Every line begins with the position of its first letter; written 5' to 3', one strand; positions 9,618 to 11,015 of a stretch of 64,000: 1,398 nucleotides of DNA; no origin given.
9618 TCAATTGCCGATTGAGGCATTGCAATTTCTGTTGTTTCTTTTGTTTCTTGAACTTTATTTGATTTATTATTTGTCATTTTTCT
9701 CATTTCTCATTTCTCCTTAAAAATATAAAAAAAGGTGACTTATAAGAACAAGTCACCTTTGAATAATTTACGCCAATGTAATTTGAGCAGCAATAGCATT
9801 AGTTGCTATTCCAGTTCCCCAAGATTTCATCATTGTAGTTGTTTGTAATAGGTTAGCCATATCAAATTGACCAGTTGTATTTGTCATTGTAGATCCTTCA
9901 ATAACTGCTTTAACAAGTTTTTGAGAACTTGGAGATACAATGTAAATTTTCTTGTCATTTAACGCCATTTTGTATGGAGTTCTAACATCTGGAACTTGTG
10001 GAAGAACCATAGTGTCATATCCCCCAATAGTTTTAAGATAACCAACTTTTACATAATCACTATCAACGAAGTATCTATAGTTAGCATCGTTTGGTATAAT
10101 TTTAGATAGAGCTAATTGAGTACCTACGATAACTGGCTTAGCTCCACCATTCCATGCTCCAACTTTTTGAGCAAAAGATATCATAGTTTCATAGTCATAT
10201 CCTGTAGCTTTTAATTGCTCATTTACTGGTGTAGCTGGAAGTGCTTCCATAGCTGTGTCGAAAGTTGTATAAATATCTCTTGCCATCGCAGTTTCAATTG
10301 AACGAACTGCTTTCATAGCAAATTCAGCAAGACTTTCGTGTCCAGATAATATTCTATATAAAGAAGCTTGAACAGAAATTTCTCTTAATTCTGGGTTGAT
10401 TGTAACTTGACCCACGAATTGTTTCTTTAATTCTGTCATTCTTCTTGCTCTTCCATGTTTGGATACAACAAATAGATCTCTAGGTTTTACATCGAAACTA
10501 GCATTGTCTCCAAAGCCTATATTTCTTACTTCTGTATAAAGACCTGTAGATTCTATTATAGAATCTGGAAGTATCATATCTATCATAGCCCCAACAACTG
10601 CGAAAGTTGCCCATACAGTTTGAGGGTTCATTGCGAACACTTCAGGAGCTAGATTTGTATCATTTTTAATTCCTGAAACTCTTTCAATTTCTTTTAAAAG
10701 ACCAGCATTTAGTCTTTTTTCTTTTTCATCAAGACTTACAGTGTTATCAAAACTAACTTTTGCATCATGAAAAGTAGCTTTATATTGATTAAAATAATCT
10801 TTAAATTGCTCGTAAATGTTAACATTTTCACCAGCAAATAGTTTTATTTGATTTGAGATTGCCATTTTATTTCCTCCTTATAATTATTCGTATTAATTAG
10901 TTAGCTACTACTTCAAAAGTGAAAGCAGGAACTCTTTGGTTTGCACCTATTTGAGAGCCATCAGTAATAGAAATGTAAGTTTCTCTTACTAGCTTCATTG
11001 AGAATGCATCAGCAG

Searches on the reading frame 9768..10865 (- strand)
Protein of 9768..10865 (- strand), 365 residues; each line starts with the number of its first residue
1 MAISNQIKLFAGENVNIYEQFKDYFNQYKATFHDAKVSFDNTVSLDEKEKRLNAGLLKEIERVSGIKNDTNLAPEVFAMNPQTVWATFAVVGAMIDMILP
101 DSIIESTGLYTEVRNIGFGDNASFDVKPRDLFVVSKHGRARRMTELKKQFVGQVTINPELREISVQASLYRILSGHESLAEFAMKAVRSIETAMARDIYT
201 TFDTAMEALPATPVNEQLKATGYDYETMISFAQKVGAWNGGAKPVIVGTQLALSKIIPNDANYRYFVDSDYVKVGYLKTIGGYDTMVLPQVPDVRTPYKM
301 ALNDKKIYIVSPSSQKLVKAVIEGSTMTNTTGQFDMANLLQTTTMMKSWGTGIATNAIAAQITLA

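Call 25: search_protein_families(library=phrogs, proteins=[window:9768-10865:-], max_evalue=0.00001)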
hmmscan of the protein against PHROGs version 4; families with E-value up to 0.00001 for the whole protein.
window:9768-10865:- (365 aa): 2 families
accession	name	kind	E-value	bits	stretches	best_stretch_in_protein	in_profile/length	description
phrog_4088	-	unknown function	4.9e-40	138.8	1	47-357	24-324/332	-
phrog_22779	-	unknown function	1.9e-09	38.4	1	165-332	8-170/205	-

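Call 26: search_dna_similar(query=window:9768-10865:-, collection=phages, mode=protein, max_rows=12)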
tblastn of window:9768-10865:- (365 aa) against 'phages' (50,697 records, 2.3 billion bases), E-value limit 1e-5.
Records with a match: 21; places in all: 21; records where one place covers at least 80% of the query: 8.
Best place of each record, by identity: <60% 21.
By first word of the organism name: Enterocloster 6; Bacillus 6; Bacteriophage 2; Staphylococcus 2; Clostridium 2; Phage 1; Clostridioides 1; Peptoclostridium 1.
By host as written in the record: Bacillus cereus 4; - 3; Enterocloster bolteae DA473 3; Enterocloster bolteae DA457 2; Clostridium difficile 2; Enterocloster bolteae Q14 1; Staphylococcus haemolyticus 1; Staphylococcus epidermidis HD21-2 1; and 4 more.
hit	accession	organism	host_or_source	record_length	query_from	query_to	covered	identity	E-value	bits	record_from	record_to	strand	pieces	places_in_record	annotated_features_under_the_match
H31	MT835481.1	Bacteriophage sp.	human fecal samples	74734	20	365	95%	42.4%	4e-78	266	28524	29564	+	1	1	record has no annotation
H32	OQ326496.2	Enterocloster phage PMBT24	Enterocloster bolteae Q14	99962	7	365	98%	38.7%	2e-76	262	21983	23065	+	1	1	major capsid protein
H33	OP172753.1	Enterocloster phage CB457P1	Enterocloster bolteae DA457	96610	7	365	98%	38.5%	3e-75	258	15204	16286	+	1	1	hypothetical protein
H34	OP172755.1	Enterocloster phage CB473P1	Enterocloster bolteae DA473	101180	19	365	95%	38.9%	1e-76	262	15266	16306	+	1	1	hypothetical protein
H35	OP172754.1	Enterocloster phage CB457P2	Enterocloster bolteae DA457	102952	19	365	95%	38.9%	1e-76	262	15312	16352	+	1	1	hypothetical protein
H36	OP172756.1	Enterocloster phage CB473P2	Enterocloster bolteae DA473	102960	19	365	95%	38.9%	1e-76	262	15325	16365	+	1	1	hypothetical protein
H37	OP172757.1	Enterocloster phage CB473P3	Enterocloster bolteae DA473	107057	19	365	95%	38.9%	1e-76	262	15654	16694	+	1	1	hypothetical protein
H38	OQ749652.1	Phage Phass-1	human gut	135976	29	355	90%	22.5%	1e-8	63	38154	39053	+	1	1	hypothetical protein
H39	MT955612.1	Staphylococcus phage SPbeta-like 2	Staphylococcus haemolyticus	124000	88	332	67%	27.2%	2e-8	62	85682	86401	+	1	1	hypothetical protein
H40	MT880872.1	Staphylococcus phage PhiSepi-HH3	Staphylococcus epidermidis HD21-2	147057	88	332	67%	27.2%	2e-8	62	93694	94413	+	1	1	hypothetical protein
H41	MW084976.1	Bacillus phage Kirov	Bacillus cereus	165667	88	365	76%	23.5%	5e-9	64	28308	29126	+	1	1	major capsid protein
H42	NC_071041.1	Bacillus phage Kirov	Bacillus cereus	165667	88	365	76%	23.5%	5e-9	64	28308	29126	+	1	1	major capsid protein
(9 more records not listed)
